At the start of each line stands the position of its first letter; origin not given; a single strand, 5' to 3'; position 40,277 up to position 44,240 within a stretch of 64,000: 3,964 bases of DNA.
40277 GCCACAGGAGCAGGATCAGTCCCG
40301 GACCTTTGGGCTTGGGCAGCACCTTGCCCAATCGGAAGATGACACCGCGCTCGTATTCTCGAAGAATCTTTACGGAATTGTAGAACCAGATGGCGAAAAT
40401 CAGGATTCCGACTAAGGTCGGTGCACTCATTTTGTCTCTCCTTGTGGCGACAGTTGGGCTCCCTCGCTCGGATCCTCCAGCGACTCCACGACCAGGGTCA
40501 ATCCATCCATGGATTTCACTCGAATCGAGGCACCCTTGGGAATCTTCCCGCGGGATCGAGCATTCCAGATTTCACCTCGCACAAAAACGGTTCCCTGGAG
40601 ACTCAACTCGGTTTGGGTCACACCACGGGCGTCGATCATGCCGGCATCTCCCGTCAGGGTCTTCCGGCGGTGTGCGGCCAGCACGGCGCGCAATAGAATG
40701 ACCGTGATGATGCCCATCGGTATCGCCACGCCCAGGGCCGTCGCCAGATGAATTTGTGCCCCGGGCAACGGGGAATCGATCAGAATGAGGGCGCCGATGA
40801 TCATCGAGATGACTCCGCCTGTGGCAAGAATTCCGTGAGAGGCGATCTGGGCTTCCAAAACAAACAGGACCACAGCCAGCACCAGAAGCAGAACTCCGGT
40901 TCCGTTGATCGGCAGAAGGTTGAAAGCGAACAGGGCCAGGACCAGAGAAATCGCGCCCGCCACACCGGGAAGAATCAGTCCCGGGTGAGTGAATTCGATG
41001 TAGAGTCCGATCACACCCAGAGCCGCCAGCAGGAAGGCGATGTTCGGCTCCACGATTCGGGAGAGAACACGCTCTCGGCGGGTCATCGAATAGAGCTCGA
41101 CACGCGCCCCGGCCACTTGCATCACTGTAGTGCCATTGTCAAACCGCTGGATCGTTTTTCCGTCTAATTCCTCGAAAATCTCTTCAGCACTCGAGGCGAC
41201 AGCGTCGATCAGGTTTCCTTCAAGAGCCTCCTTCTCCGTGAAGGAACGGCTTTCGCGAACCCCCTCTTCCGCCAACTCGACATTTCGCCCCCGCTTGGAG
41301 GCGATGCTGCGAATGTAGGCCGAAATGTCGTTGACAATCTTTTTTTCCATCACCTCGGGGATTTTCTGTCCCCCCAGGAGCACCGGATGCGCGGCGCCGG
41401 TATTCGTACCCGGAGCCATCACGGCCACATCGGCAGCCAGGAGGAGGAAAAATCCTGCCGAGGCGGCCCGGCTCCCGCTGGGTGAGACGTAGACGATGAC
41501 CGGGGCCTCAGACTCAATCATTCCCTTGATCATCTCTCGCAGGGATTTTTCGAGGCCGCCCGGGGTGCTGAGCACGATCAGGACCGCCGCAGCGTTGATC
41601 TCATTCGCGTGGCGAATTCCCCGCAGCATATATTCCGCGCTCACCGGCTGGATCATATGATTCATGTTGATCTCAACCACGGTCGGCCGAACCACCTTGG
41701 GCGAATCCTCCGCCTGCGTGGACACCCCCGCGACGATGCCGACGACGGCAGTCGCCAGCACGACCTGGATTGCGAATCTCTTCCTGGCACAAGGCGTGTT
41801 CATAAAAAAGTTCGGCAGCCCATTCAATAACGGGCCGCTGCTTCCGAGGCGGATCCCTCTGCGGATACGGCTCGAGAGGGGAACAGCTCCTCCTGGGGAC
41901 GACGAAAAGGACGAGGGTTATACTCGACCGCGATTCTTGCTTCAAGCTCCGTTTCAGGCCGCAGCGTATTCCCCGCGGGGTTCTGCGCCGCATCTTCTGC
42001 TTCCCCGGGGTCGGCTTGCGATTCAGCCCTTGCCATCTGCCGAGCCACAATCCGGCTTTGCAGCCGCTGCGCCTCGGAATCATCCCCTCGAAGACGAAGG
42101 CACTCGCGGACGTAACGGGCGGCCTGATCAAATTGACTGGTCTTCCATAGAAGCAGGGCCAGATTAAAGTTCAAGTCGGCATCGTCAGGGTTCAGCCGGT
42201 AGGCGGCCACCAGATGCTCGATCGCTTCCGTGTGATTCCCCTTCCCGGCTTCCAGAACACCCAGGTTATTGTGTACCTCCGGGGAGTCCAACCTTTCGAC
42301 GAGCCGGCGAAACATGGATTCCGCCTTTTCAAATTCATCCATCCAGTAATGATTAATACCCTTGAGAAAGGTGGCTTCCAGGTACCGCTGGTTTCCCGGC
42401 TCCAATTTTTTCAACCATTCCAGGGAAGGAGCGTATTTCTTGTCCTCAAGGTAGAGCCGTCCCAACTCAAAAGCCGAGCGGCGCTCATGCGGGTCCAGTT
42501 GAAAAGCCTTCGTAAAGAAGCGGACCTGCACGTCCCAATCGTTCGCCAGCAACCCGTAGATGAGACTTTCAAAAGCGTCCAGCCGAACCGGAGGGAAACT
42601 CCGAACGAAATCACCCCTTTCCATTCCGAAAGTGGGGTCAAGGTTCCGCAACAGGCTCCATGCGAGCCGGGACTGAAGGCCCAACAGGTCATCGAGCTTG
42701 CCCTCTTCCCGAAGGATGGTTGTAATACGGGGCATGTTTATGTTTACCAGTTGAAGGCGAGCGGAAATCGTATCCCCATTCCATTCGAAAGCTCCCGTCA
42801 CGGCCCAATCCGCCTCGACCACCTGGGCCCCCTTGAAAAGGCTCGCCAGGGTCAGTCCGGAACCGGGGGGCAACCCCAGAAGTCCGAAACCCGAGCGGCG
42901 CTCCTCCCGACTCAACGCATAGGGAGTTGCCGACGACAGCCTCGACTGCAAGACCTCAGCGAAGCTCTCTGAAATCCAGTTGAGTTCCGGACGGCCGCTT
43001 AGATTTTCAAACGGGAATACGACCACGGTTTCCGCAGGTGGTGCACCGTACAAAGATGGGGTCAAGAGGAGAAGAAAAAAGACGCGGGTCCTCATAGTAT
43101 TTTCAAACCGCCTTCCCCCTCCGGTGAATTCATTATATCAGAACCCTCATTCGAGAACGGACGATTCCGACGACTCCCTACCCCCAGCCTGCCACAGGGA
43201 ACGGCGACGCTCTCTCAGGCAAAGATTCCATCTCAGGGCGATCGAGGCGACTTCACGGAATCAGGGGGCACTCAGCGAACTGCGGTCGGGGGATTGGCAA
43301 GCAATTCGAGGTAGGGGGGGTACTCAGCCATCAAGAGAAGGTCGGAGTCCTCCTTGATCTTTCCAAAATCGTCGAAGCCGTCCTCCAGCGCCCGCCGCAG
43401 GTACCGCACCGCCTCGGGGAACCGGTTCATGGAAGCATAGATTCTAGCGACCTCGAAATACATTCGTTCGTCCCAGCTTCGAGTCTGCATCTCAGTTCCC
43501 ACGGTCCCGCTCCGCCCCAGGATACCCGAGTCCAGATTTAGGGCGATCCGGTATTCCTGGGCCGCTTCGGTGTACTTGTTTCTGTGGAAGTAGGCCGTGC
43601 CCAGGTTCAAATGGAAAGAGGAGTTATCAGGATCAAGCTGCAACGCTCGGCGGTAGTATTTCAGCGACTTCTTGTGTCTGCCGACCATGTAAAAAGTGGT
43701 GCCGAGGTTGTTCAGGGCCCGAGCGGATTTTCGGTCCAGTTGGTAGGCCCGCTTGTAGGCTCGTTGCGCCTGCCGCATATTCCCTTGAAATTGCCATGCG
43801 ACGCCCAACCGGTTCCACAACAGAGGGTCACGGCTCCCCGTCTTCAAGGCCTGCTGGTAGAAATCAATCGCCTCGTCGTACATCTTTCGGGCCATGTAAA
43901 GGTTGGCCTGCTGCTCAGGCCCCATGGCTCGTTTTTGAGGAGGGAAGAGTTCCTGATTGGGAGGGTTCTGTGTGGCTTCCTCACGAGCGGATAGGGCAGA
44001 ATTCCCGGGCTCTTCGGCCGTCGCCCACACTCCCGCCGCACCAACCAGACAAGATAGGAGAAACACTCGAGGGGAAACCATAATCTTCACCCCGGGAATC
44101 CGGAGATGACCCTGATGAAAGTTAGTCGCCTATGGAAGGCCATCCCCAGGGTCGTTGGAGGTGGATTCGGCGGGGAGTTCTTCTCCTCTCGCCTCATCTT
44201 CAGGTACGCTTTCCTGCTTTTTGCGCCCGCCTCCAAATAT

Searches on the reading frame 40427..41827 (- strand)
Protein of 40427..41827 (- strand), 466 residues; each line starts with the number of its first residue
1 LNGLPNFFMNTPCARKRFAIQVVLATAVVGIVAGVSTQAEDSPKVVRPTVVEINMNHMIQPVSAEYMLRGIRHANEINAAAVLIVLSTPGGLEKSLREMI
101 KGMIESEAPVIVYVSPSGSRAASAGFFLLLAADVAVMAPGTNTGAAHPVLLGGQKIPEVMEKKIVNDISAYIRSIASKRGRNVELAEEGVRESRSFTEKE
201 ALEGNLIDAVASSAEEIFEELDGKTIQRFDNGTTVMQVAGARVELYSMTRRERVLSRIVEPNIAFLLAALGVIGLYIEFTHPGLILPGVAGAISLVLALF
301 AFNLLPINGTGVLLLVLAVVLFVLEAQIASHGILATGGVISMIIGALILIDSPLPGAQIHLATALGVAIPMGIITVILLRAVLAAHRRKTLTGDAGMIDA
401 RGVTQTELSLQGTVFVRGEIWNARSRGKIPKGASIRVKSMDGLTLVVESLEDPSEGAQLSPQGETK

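Call 71: search_protein_families(library=pfam, proteins=[window:40427-41827:-], max_evalue=0.00001)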
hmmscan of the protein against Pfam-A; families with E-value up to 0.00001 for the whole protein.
window:40427-41827:- (466 aa): 3 families
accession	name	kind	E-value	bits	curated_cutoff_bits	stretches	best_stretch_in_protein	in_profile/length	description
PF24961.1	NfeD_membrane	-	7.2e-23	81.3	26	1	262-379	1-117/119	NfeD integral membrane domain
PF25145.1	NfeD1b_N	-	5.7e-16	59.1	40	1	50-217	2-162/189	NfeD1b, N-terminal domain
PF01957.25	NfeD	-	7.6e-14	52.1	29.1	1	396-448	3-56/57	NfeD-like C-terminal, partner-binding domain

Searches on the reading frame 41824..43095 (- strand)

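Call 71: search_protein_families(library=pfam, proteins=[window:41824-43095:-], max_evalue=0.00001)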
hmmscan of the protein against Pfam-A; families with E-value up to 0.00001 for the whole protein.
window:41824-43095:- (423 aa): 11 families
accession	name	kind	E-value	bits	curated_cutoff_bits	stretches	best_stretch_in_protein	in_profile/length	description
PF14559.12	TPR_19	-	1.3e-15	57.9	25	1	285-349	4-68/68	Tetratricopeptide repeat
PF07719.23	TPR_2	-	4e-15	55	27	0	272-305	1-34/34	Tetratricopeptide repeat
PF13432.12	TPR_16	-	8.7e-14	52.1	32.7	0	252-306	10-65/65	Tetratricopeptide repeat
PF00515.34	TPR_1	-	1.8e-11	43.7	27.8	0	272-305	1-34/34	Tetratricopeptide repeat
PF13181.12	TPR_8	-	2.1e-11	43.5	25.7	0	306-338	1-33/34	Tetratricopeptide repeat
PF13424.12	TPR_12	-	6.7e-11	42.7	30.1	1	273-336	4-75/77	Tetratricopeptide repeat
PF13414.12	TPR_11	-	6.5e-09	35.8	26.8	1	285-319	7-41/42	TPR repeat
PF13428.12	TPR_14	-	1.6e-07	31.7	23.5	0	275-314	4-43/44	Tetratricopeptide repeat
PF13431.12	TPR_17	-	2.6e-06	27.7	24.4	0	298-325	5-32/34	Tetratricopeptide repeat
PF13374.12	TPR_10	-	3.5e-06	27.3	27.5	0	311-336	7-32/42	Tetratricopeptide repeat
PF12895.13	ANAPC3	-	5.9e-06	26.9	27.2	0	194-263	12-80/82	Anaphase-promoting complex, cyclosome, subunit 3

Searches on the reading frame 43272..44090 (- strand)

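Call 71: search_protein_families(library=pfam, proteins=[window:43272-44090:-], max_evalue=0.00001)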
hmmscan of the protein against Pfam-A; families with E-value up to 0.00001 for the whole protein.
window:43272-44090:- (272 aa): 16 families
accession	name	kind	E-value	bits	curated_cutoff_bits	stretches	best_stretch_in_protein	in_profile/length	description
PF00515.34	TPR_1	-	2.9e-33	112.7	27.8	1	123-156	1-34/34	Tetratricopeptide repeat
PF07719.23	TPR_2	-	5e-31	104.7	27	1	123-156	1-34/34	Tetratricopeptide repeat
PF13414.12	TPR_11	-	4.4e-26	90.7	26.8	1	137-168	8-39/42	TPR repeat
PF13424.12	TPR_12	-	3e-20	72.6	30.1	1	91-153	5-75/77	Tetratricopeptide repeat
PF13181.12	TPR_8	-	3.5e-20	70.8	25.7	0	123-156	1-34/34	Tetratricopeptide repeat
PF13432.12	TPR_16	-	1.6e-19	70.4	32.7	2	137-185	11-59/65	Tetratricopeptide repeat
PF13428.12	TPR_14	-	9.5e-18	63.4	23.5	0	61-96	7-42/44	Tetratricopeptide repeat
PF14559.12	TPR_19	-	2.1e-17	63.6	25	1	137-180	5-48/68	Tetratricopeptide repeat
PF13176.12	TPR_7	-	2.4e-17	61.9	27.9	0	61-89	5-32/36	Tetratricopeptide repeat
PF13431.12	TPR_17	-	2e-14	53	24.4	1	145-177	1-33/34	Tetratricopeptide repeat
PF13374.12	TPR_10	-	4.3e-14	52.4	27.5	0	123-152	2-31/42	Tetratricopeptide repeat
PF13371.12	TPR_9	-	7.5e-10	39.1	35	0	63-122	3-62/73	Tetratricopeptide repeat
PF23914.1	TPR_CcmH_CycH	-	1.8e-09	38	42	1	81-185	42-149/158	Cytochrome c-type biogenesis protein H TPR domain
PF13174.12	TPR_6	-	6.4e-08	33.2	26.3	0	61-83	6-28/33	Tetratricopeptide repeat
PF24575.1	TPR_Slam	-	2.8e-06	28.1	35.2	0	136-179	60-103/104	Surface lipoprotein assembly modifier, N-terminal TPR repeats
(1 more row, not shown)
